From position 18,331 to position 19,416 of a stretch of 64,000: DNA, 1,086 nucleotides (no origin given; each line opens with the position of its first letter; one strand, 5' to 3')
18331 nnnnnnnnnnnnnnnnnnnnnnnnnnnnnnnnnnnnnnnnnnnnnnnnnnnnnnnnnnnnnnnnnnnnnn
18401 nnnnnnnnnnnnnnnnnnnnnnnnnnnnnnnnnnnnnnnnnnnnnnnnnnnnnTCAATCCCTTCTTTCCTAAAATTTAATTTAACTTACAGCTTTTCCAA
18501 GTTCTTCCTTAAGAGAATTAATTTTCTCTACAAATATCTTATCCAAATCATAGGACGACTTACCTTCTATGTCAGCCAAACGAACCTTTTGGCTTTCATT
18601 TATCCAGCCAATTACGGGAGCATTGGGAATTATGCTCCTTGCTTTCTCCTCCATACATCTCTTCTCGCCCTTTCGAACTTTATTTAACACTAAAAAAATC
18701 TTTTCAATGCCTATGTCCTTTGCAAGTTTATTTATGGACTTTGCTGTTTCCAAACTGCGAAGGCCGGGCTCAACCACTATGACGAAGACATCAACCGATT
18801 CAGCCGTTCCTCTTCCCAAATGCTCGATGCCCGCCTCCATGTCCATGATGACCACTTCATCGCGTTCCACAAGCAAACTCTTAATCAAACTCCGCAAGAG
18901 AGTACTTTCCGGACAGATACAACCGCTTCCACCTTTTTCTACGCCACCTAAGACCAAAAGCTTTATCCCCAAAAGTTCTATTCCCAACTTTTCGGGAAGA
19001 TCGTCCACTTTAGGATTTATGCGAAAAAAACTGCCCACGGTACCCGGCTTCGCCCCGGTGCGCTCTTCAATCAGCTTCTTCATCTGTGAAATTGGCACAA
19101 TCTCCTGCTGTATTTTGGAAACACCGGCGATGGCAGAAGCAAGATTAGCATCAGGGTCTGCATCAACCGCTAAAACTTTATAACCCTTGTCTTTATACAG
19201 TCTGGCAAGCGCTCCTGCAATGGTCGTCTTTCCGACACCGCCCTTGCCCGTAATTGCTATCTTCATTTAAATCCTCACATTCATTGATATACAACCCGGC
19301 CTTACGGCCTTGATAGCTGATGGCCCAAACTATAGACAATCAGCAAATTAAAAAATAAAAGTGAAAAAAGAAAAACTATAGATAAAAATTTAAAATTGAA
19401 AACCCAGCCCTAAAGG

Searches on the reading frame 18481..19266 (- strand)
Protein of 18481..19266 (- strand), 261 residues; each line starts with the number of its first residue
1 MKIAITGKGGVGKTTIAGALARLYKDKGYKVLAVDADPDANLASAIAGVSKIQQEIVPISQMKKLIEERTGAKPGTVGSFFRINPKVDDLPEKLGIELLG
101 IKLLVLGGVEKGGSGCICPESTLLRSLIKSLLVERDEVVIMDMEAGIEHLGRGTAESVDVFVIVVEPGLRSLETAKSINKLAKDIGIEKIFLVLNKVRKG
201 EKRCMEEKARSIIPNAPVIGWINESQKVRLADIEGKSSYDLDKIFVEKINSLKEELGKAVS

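Call 3: search_protein_families(library=pfam, proteins=[window:18481-19266:-], max_evalue=0.001)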
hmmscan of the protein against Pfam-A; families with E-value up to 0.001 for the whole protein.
window:18481-19266:- (261 aa): 12 families
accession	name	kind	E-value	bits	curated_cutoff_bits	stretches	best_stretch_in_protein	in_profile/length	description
PF01656.29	CbiA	-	3e-22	79.3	25.4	1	4-236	3-123/125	CobQ/CobB/MinD/ParA nucleotide binding domain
PF13614.12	AAA_31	-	9.5e-12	45.6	27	1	5-58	6-61/177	AAA domain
PF02374.21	ArsA_ATPase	-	1.2e-09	38.2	24.3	1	3-47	4-48/305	Anion-transporting ATPase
PF00142.24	Fer4_NifH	-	7.6e-08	32.6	25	1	1-68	1-67/271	4Fe-4S iron sulfur cluster binding proteins, NifH/frxC family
PF10609.15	ParA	-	2.9e-06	27.3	27.1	1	5-39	9-43/246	NUBPL iron-transfer P-loop NTPase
PF20720.3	nSTAND3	-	2.1e-05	24.7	27.2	1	4-38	21-54/155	Novel STAND NTPase 3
PF06564.18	CBP_BcsQ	-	0.0001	22.4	21.3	1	4-41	5-43/234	Cellulose biosynthesis protein BcsQ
PF00448.28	SRP54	-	0.00012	22.2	22.7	1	3-37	4-38/196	SRP54-type protein, GTPase domain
PF03266.21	NTPase_1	-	0.00021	21.6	23.9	1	2-31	1-30/168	NTPase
PF00005.33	ABC_tran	-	0.00025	22.1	25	0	2-96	13-94/137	ABC transporter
PF13238.12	AAA_18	-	0.00049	21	29.4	1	3-47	1-44/128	AAA domain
PF13479.12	AAA_24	-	0.00088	19.6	27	0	2-68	4-57/195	AAA domain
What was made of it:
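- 18481..19266 (-): cooC-type Ni-insertion ATPase. This is the gene most often adjacent to mesB homologues in other phyla. PF01656 (call 3).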

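Call 7: search_protein_families(library=ncbifam, proteins=[window:18481-19266:-], max_evalue=0.01)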
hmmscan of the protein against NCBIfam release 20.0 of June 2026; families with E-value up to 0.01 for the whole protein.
window:18481-19266:- (261 aa): 41 families (the best 25 are shown)
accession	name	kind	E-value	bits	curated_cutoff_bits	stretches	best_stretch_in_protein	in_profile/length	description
TIGR01969.1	minD_arch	subfamily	2.6e-16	59.6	201.75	2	123-237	97-209/251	cell division ATPase MinD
NF041546.1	ParA_partition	equivalog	1.3e-12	47.7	180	1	6-45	6-45/203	ParA family partition ATPase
TIGR01968.1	minD_bact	equivalog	8.9e-11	41.6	212.9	2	124-200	101-176/261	septum site-determining protein MinD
TIGR03371.1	cellulose_yhjQ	equivalog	1.4e-09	37.8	157.85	1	3-43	4-45/246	cellulose biosynthesis protein BcsQ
TIGR00345.1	GET3_arsA_TRC40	subfamily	1.8e-09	37.5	135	1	5-47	2-44/299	TRC40/GET3/ArsA family transport-energizing ATPase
TIGR04291.1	arsen_driv_ArsA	equivalog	3.7e-09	35.8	650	1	5-65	8-66/565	arsenical pump-driving ATPase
NF041417.1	ArsA_halo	exception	1.9e-08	33.5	800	1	5-57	17-67/617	arsenical pump-driving ATPase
NF033200.1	F430_CfbC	exception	5.7e-08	32.4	402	1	2-48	2-48/260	Ni-sirohydrochlorin a,c-diamide reductive cyclase ATP-dependent reductase subunit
TIGR03453.1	partition_RepA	equivalog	2e-07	30.2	348.45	1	7-49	112-153/387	plasmid partitioning protein RepA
TIGR03815.1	CpaE_hom_Actino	equivalog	2.5e-07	30.1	154.45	1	5-40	117-152/340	septum site-determining protein Ssd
TIGR01287.1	nifH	equivalog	6.2e-07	29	394.35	1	2-53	2-53/275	nitrogenase iron protein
NF047398.1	AAA_KGGVGR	domain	1.1e-06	29.1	90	1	8-40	11-43/190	KGGVGR-motif variant AAA ATPase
NF010443.0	PRK13869.1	subfamily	1.5e-06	27.3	446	1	4-49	125-170/405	plasmid-partitioning protein RepA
NF009702.0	PRK13231.1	equivalog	4e-06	26.2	427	1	2-48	4-49/264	nitrogenase reductase-like protein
TIGR01281.1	DPOR_bchL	equivalog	5.7e-06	25.9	345.15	1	1-61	1-59/268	ferredoxin:protochlorophyllide reductase (ATP-dependent) iron-sulfur ATP-binding protein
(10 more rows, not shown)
